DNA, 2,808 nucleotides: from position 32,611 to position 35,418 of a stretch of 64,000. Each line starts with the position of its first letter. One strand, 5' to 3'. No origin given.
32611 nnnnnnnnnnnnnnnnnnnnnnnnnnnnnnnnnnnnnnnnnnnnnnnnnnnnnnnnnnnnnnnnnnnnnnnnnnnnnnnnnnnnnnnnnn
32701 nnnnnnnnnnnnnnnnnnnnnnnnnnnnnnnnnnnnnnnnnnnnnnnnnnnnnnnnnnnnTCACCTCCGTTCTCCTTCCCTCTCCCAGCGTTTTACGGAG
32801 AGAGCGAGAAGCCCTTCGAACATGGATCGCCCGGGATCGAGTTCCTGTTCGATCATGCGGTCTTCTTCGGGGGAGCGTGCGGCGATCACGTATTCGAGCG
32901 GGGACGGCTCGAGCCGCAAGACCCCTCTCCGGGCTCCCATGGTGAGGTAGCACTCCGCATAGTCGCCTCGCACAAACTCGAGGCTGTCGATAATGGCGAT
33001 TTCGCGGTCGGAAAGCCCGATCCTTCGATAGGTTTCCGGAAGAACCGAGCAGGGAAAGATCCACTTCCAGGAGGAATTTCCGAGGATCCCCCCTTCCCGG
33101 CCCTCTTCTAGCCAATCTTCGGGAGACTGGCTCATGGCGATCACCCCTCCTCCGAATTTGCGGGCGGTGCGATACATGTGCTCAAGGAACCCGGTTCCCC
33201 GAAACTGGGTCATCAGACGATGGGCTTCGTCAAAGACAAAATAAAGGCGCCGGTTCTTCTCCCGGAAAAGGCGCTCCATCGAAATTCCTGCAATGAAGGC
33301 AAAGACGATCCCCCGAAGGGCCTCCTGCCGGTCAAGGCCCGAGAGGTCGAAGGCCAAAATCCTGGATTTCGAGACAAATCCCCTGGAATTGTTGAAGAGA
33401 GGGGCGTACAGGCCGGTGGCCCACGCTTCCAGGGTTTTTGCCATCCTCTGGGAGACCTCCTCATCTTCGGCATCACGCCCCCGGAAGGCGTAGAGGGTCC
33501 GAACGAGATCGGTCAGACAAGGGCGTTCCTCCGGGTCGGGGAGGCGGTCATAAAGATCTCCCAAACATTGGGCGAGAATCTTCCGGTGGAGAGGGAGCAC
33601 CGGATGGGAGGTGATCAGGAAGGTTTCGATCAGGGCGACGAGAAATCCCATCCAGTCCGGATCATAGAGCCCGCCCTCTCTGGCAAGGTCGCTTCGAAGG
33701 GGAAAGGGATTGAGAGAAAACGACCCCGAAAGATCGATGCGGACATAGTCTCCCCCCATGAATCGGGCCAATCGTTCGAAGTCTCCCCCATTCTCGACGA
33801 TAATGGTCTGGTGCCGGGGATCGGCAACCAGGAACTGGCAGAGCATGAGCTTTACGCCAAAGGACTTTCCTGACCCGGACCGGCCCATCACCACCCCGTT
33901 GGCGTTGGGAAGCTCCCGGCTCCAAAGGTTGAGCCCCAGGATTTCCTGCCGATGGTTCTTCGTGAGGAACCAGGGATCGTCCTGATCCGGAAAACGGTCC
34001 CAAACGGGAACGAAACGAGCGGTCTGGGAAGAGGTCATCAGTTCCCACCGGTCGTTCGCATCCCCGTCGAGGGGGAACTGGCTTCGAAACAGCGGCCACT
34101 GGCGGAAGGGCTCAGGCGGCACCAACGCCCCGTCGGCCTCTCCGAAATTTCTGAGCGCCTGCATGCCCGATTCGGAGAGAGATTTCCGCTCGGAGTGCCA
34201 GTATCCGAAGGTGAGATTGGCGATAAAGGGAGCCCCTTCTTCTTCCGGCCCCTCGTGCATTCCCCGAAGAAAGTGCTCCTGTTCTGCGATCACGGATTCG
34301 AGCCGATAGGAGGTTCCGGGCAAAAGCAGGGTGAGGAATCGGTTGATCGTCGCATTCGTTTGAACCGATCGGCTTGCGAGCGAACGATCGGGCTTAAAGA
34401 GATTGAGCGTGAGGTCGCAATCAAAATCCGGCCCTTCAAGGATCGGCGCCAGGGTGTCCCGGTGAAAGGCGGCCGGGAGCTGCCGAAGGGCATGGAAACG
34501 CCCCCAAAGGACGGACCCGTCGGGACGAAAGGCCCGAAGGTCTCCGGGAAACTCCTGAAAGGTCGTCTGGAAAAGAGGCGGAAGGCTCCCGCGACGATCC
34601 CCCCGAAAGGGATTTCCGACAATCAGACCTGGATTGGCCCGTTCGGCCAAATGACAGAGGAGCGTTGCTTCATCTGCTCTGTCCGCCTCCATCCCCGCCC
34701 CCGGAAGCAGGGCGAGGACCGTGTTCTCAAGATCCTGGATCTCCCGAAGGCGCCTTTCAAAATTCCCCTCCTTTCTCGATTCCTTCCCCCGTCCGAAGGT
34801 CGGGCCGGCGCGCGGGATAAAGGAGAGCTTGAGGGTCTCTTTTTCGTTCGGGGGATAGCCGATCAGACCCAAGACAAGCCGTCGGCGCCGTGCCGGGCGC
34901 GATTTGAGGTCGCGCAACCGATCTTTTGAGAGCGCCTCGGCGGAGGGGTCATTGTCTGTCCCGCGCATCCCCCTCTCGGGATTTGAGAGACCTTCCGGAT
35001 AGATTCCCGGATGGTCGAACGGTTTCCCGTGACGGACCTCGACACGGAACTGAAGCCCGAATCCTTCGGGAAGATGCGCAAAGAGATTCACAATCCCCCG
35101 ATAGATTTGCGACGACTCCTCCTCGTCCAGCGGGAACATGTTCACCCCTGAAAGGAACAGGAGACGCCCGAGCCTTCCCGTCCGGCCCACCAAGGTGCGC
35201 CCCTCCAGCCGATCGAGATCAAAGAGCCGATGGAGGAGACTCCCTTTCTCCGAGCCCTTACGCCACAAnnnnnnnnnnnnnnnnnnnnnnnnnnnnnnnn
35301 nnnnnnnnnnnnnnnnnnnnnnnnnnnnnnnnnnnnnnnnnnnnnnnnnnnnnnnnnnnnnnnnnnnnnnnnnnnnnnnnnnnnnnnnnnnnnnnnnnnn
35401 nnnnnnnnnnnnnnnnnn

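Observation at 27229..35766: Chromosomal minimal T4SS operon (B2-B3-B4-B5?-B6-B8-B9-B10) lacking VirB11, VirD4, relaxase, VirB1 and VirB7: a ComB-like parts list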

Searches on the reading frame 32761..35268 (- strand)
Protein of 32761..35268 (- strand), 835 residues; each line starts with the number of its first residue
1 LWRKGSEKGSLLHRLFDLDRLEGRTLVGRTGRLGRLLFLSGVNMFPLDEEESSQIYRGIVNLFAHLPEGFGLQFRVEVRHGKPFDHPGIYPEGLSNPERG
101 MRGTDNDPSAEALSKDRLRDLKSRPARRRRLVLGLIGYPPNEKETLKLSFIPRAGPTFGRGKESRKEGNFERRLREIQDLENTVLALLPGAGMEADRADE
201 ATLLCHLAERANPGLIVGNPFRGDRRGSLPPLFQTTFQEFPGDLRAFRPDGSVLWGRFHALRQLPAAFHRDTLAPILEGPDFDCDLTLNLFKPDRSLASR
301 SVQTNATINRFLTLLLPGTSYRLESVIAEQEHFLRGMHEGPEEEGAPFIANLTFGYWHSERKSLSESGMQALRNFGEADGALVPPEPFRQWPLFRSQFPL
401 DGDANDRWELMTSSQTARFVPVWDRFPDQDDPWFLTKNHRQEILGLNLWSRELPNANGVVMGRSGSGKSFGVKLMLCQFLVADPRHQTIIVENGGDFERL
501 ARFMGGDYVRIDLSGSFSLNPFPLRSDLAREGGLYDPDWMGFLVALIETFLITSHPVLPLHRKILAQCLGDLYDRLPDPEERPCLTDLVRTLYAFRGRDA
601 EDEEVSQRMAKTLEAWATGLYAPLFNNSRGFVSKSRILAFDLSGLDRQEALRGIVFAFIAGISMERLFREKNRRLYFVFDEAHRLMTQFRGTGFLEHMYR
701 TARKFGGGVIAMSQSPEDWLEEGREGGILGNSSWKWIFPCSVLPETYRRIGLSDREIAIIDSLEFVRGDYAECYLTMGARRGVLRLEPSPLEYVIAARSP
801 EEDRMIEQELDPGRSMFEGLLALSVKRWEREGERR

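Call 3: search_protein_families(library=pfam, proteins=[window:32761-35268:-], max_evalue=0.1)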
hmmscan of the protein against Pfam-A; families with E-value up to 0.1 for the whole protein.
window:32761-35268:- (835 aa): 7 families
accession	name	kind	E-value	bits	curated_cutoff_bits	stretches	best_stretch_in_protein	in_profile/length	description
PF19044.6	P-loop_TraG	-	2.7e-16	59.7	25.8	1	454-819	28-405/413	TraG P-loop domain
PF12846.13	AAA_10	-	8.6e-07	28.8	27.5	1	659-728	226-295/362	AAA-like domain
PF10412.15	TrwB_AAD_bind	-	0.00078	18.9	20.5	1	662-716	233-283/387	Type IV secretion-system coupling protein DNA-binding domain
PF01935.23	DUF87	-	0.0013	19.3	23.2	1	460-525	28-93/220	Helicase HerA, central domain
PF01580.24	FtsK_SpoIIIE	-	0.0036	17.2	24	1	450-484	33-69/221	FtsK/SpoIIIE family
PF13401.12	AAA_22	-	0.0072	17.1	27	0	457-500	7-50/130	AAA domain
PF00270.35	DEAD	-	0.023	14.9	26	0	674-705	118-145/167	DEAD/DEAH box helicase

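Call 4: search_protein_families(library=ncbifam, proteins=[window:32761-35268:-], max_evalue=0.1)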
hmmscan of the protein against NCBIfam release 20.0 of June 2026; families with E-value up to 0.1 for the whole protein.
window:32761-35268:- (835 aa): 8 families
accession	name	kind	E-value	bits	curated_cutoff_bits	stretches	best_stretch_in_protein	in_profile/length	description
TIGR02746.1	TraC-F-type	equivalog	4.2e-47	160.6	567.05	1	407-818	382-791/800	type IV secretion system protein TraC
NF045971.1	conju_CD1110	equivalog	8.5e-32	110.3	325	1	387-733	348-686/752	VirB4-like conjugal transfer ATPase, CD1110 family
NF045975.1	VirB4_plasma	equivalog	1.6e-26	92.4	590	1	380-738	438-830/894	Mbov_0397 family ICE element conjugal transfer ATPase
TIGR00929.1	VirB4_CagE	subfamily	7.4e-26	90.6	643.1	1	377-762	351-726/792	VirB4 family type IV secretion/conjugal transfer ATPase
NF010278.0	PRK13721.1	subfamily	3.1e-10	38.6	1177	1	446-722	468-740/874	type IV secretion system protein TraC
TIGR03783.1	Bac_Flav_CT_G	subfamily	1.1e-07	30.1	261.55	1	618-794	609-795/829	TraG family conjugative transposon ATPase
TIGR03744.1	traC_PFL_4706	equivalog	0.00013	20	520.6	1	407-505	424-523/892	conjugative transfer ATPase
NF053655.1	CedD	equivalog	0.022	13.5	600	1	650-717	395-461/527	DNA-translocating ATPase CedD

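Call 8: find_encoding_contigs(protein=window:32761-35268:-, flank=10000, max_places=6)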
Protein window:32761-35268:- (835 aa): no gene with exactly this product is on record in the collection.

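Call 10: find_homologous_proteins(query=window:32761-35268:-, max_evalue=0.00001)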
Query window:32761-35268:- (835 aa): 92 proteins with E <= 0.00001 among 8000 candidates.
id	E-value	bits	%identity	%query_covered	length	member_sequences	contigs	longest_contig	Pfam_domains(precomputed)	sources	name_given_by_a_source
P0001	0.0e+0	1872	100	97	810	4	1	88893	PF19044.7,PF12846.14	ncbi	-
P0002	0.0e+0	1445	77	98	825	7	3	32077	PF19044.7,PF12846.14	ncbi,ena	-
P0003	0.0e+0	1436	75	99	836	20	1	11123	PF19044.7,PF12846.14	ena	-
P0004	0.0e+0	1433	75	99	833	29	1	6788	PF19044.7,PF12846.14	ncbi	-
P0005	0.0e+0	1430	74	99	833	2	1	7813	PF19044.7,PF12846.14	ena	-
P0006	0.0e+0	1429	74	99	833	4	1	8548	PF19044.7,PF12846.14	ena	-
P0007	0.0e+0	1426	74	99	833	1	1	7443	PF19044.7,PF12846.14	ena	-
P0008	0.0e+0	1426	75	99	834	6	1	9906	PF19044.7,PF12846.14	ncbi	-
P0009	0.0e+0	1378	73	99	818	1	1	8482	PF19044.7,PF12846.14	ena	-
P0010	0.0e+0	1361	70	99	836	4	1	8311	PF19044.7,PF12846.14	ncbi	-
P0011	0.0e+0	1353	70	99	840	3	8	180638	PF19044.7,PF12846.14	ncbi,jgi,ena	jgi:hypothetical protein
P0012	0.0e+0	1349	70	100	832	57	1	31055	PF19044.7,PF12846.14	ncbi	ncbi:MAG: VirB4 family type IV secretion system protein [Leptospirillia bacterium]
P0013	0.0e+0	1349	69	99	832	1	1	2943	PF19044.7,PF12846.14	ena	-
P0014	0.0e+0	1349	70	99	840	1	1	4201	PF19044.7,PF12846.14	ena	-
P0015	0.0e+0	1345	69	99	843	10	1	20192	PF19044.7,PF12846.14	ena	-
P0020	1.1e-218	746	46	98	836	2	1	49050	PF19044.7,PF12846.14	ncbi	ncbi:MAG: VirB4 family type IV secretion system protein [Leptospirales bacterium]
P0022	5.0e-213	728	45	98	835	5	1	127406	PF10412.16,PF19044.7,PF12846.14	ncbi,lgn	-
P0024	7.4e-199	681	44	96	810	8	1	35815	PF19044.7,PF12846.14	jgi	jgi:hypothetical protein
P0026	6.4e-60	221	25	97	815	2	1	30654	PF10412.16,PF19044.7,PF01935.24,PF11130.15,PF12846.14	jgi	-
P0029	3.1e-39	153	24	94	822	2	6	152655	PF19044.7,PF11130.15,PF12846.14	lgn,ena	-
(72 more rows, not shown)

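Call 11: find_encoding_contigs(protein=P0001, flank=10000, max_places=4)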
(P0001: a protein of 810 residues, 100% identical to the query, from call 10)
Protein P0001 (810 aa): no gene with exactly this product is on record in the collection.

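Call 12: find_encoding_contigs(protein=P0011, flank=10000, max_places=4)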
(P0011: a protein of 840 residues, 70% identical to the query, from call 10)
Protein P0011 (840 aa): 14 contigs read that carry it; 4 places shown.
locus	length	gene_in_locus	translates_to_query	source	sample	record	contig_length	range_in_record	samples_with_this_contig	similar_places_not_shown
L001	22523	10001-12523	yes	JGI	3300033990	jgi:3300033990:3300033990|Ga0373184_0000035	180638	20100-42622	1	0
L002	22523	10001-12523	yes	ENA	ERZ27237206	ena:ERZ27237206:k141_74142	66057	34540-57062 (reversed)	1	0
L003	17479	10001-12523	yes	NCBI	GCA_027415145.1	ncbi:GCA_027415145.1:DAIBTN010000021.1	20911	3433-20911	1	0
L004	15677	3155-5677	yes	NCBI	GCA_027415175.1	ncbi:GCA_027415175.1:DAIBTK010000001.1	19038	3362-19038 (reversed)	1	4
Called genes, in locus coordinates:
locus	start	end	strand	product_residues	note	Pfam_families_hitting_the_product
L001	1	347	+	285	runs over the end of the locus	PF00535:Glycos_transf_2 (faint)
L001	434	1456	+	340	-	PF00535:Glycos_transf_2, PF10111:Glyco_tranf_2_2, PF13641:Glyco_tranf_2_3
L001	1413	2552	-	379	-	PF07143:AttH, PF17186:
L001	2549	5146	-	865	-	PF02687:FtsX, PF12704:MacB_PCD (weak), PF02687:FtsX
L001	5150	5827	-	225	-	PF00005:ABC_tran, PF13304:AAA_21 (faint)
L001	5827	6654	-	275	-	PF03446:NAD_binding_2, PF14833:NAD_binding_11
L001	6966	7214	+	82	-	PF02604:PhdYeFM_antitox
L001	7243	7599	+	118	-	PF01850:PIN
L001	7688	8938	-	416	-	PF00180:Iso_dh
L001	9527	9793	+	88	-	PF04956:TrbC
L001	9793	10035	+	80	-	-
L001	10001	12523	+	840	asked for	PF19044:P-loop_TraG, PF12846:AAA_10 (faint), PF19044:P-loop_TraG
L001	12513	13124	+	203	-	-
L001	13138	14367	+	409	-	-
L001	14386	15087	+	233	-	PF04335:VirB8 (weak)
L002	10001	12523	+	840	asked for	PF19044:P-loop_TraG, PF12846:AAA_10 (faint), PF19044:P-loop_TraG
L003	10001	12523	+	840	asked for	PF19044:P-loop_TraG, PF12846:AAA_10 (faint), PF19044:P-loop_TraG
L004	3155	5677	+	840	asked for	PF19044:P-loop_TraG, PF12846:AAA_10 (faint), PF19044:P-loop_TraG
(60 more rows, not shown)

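Call 14: find_encoding_contigs(protein=P0022, flank=10000, max_places=2)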
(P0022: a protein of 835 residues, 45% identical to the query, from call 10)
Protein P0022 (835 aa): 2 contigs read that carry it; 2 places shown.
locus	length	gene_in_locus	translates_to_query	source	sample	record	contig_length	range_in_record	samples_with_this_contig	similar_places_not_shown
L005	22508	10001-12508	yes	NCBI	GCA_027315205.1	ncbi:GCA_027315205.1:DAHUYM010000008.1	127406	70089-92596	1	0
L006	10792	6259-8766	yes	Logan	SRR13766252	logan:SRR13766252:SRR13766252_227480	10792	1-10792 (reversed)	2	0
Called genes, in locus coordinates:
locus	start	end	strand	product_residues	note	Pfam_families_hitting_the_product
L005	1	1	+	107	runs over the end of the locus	PF01258:zf-dskA_traR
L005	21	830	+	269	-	PF01790:LGT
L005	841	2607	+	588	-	PF00015:MCPsignal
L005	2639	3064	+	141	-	PF02082:Rrf2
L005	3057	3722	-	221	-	-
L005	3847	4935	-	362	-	PF07143:AttH, PF17186:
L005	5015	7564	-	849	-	PF12704:MacB_PCD (weak), PF02687:FtsX, PF12704:MacB_PCD (weak), PF02687:FtsX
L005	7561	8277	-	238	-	PF00005:ABC_tran, PF13304:AAA_21 (faint)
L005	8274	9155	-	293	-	PF02826:2-Hacid_dh_C, PF03446:NAD_binding_2, PF14833:NAD_binding_11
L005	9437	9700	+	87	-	PF04956:TrbC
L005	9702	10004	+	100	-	-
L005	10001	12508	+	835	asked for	PF19044:P-loop_TraG, PF10412:TrwB_AAD_bind (faint), PF12846:AAA_10 (faint), PF19044:P-loop_TraG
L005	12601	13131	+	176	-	-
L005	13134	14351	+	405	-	-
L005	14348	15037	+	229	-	-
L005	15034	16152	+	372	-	PF03524:CagX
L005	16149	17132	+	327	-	-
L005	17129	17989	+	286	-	PF20030:bpMoxR, PF07728:AAA_5, PF17868:AAA_lid_8 (weak)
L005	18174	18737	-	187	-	-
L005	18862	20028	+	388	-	PF04055:Radical_SAM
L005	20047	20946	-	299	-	PF02899:Phage_int_SAM_1, PF00589:Phage_integrase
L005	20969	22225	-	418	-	-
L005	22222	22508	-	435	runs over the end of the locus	-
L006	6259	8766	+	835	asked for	PF19044:P-loop_TraG, PF10412:TrwB_AAD_bind (faint), PF12846:AAA_10 (faint), PF19044:P-loop_TraG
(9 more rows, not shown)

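Call 15: find_encoding_contigs(protein=P0020, flank=10000, max_places=2)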
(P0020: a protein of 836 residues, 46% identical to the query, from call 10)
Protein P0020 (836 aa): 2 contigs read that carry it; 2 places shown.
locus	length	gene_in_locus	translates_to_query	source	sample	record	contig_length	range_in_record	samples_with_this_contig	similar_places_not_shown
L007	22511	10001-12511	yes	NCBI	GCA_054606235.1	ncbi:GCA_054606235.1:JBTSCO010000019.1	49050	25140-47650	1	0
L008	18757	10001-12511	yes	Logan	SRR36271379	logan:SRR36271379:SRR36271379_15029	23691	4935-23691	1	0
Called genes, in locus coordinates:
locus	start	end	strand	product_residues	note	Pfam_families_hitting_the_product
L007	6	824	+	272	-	PF01790:LGT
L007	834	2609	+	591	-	PF00672:HAMP (weak)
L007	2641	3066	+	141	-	PF02082:Rrf2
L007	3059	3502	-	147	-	-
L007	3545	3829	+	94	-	PF03083:MtN3_slv (weak), PF04193:PQ-loop (weak)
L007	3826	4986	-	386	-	PF07143:AttH, PF17186:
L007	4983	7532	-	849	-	PF12704:MacB_PCD (weak), PF02687:FtsX, PF12704:MacB_PCD (weak), PF02687:FtsX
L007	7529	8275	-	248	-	PF00005:ABC_tran, PF13304:AAA_21 (faint)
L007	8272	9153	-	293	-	PF02826:2-Hacid_dh_C (weak), PF03446:NAD_binding_2, PF14833:NAD_binding_11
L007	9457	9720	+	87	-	PF04956:TrbC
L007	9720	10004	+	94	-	-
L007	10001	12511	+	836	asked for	PF19044:P-loop_TraG, PF12846:AAA_10 (faint), PF19044:P-loop_TraG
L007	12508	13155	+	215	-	-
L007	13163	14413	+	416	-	-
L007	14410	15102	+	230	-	-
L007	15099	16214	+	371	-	PF03524:CagX (weak)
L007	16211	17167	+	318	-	-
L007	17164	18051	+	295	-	PF20030:bpMoxR, PF07728:AAA_5, PF17868:AAA_lid_8 (weak)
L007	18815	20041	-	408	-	PF12323:HTH_OrfB_IS605, PF01385:OrfB_IS605, PF07282:Cas12f1-like_TNB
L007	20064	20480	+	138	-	PF01797:Y1_Tnp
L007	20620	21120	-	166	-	-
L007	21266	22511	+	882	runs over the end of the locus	PF00873:ACR_tran, PF03176:MMPL (weak)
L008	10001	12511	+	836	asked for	PF19044:P-loop_TraG, PF12846:AAA_10 (faint), PF19044:P-loop_TraG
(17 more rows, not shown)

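Call 20: find_encoding_contigs(protein=P0026, flank=10000, max_places=2)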
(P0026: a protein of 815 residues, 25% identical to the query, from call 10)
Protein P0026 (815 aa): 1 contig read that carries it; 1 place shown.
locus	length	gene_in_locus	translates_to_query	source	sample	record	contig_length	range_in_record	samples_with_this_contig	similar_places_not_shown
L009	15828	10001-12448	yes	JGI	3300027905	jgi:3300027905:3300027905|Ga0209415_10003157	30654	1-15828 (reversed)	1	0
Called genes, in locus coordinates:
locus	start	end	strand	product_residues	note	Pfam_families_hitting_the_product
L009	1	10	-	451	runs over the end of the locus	-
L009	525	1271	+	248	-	-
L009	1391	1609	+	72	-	-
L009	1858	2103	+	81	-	-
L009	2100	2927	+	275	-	-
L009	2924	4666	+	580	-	PF02534:T4SS-DNA_transf (weak), PF12696:TraG-D_C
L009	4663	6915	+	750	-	PF00041:fn3 (faint)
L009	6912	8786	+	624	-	-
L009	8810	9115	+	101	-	PF04956:TrbC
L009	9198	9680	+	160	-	PF00436:SSB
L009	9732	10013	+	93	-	-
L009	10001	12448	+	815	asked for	PF10412:TrwB_AAD_bind (faint), PF11130:TraC_F_IV, PF01935:DUF87, PF12846:AAA_10, PF19044:P-loop_TraG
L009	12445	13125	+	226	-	-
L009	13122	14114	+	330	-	-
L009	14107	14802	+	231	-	PF04335:VirB8 (faint)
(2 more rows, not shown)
